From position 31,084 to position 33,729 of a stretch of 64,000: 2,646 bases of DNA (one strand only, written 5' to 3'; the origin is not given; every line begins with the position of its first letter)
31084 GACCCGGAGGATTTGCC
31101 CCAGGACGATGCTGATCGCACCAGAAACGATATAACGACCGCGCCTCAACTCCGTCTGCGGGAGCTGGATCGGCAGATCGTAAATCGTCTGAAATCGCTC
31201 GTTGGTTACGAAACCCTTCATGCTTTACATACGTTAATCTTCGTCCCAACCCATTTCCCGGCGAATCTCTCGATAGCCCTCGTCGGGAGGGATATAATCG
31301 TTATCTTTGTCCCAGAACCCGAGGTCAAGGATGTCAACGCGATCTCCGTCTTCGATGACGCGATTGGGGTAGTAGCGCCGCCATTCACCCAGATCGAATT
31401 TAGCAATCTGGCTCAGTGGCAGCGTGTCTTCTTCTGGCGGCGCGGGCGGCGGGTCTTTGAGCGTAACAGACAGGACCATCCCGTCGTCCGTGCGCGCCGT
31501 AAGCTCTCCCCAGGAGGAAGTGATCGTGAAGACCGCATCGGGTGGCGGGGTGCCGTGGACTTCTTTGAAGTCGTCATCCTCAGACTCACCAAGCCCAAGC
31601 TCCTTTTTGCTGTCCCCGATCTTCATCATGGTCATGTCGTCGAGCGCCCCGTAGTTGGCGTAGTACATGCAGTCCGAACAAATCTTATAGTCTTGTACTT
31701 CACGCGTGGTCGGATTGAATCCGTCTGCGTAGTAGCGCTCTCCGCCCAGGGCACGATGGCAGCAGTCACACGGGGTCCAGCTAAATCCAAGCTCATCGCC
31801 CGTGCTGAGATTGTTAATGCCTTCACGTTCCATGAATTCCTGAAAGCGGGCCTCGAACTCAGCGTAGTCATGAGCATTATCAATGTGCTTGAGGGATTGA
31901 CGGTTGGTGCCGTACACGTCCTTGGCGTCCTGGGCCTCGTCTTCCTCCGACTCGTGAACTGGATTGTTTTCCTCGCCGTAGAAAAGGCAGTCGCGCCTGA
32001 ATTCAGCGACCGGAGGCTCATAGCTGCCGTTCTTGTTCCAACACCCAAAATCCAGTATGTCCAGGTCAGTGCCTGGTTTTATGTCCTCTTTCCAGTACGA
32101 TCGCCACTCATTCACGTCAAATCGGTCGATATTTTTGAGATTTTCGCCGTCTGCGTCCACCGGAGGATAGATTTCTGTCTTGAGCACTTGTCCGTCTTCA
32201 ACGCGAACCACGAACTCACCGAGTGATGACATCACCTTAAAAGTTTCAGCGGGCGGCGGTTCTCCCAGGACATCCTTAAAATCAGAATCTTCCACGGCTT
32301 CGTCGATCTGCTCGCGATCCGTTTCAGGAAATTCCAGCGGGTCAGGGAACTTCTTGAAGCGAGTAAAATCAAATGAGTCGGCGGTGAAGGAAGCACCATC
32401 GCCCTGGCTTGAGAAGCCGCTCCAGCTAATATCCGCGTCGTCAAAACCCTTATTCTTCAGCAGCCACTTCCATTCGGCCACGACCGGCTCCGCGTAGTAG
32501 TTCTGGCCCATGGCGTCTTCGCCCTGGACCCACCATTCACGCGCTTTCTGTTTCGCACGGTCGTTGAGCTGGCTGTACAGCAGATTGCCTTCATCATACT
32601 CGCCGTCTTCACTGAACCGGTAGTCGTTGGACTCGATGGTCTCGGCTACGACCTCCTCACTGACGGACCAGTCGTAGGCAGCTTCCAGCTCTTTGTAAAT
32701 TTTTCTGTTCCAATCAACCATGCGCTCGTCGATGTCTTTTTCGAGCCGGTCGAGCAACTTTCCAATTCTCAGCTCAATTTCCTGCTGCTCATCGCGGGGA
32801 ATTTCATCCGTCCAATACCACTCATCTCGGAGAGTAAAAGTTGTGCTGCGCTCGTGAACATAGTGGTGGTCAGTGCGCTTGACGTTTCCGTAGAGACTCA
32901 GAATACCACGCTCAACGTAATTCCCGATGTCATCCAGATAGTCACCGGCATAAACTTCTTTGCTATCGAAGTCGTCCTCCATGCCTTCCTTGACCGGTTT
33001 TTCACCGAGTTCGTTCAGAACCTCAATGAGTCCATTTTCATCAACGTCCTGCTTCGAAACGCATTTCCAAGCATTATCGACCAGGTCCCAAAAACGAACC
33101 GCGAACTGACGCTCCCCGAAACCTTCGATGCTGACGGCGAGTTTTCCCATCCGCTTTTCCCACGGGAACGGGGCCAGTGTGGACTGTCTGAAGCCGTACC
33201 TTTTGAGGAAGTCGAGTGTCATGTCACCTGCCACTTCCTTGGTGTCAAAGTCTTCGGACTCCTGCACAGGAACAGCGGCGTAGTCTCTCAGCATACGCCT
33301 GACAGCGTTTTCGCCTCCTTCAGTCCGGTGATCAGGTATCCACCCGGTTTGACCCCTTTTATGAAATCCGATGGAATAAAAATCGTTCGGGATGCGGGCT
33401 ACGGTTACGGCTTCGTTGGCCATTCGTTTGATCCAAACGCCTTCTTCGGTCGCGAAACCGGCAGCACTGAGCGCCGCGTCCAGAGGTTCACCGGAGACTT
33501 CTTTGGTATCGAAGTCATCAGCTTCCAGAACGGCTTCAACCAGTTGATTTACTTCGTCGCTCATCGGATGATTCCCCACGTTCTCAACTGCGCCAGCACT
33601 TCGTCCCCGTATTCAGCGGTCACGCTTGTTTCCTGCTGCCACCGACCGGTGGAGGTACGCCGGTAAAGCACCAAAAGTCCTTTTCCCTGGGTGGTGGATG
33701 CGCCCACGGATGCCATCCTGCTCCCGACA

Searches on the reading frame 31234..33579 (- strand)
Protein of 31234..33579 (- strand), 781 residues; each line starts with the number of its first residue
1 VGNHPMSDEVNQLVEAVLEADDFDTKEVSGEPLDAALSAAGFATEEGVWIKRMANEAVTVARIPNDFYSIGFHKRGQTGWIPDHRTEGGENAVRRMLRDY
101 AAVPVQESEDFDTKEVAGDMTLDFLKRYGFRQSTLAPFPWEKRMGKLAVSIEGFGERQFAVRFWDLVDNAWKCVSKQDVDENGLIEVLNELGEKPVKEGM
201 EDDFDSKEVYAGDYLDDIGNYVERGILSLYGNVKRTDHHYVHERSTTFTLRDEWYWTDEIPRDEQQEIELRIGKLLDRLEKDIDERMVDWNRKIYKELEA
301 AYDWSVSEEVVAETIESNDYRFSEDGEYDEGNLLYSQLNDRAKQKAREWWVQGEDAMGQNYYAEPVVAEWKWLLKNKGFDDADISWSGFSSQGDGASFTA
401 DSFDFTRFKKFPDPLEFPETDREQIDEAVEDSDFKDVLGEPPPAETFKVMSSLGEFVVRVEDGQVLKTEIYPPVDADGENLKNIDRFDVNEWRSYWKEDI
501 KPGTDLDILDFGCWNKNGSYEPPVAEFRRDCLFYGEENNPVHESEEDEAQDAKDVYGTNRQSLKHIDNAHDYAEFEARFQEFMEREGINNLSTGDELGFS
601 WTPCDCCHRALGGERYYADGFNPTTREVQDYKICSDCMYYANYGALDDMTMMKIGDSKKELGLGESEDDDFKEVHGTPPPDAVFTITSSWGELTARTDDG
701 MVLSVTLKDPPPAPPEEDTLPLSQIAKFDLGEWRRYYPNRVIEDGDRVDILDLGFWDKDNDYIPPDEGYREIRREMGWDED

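Call 12: search_protein_families(library=phrogs, proteins=[window:31234-33579:-], max_evalue=0.01)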
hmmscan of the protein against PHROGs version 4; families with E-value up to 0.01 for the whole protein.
window:31234-33579:- (781 aa): 1 family
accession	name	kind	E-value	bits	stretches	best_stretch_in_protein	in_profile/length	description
phrog_5162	-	unknown function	3.2e-33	116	2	332-408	9-85/201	-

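Call 82: search_protein_families(library=ncbifam, max_evalue=0.05, proteins=[window:31234-33579:-])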
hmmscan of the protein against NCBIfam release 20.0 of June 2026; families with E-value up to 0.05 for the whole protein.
window:31234-33579:- (781 aa): 0 families
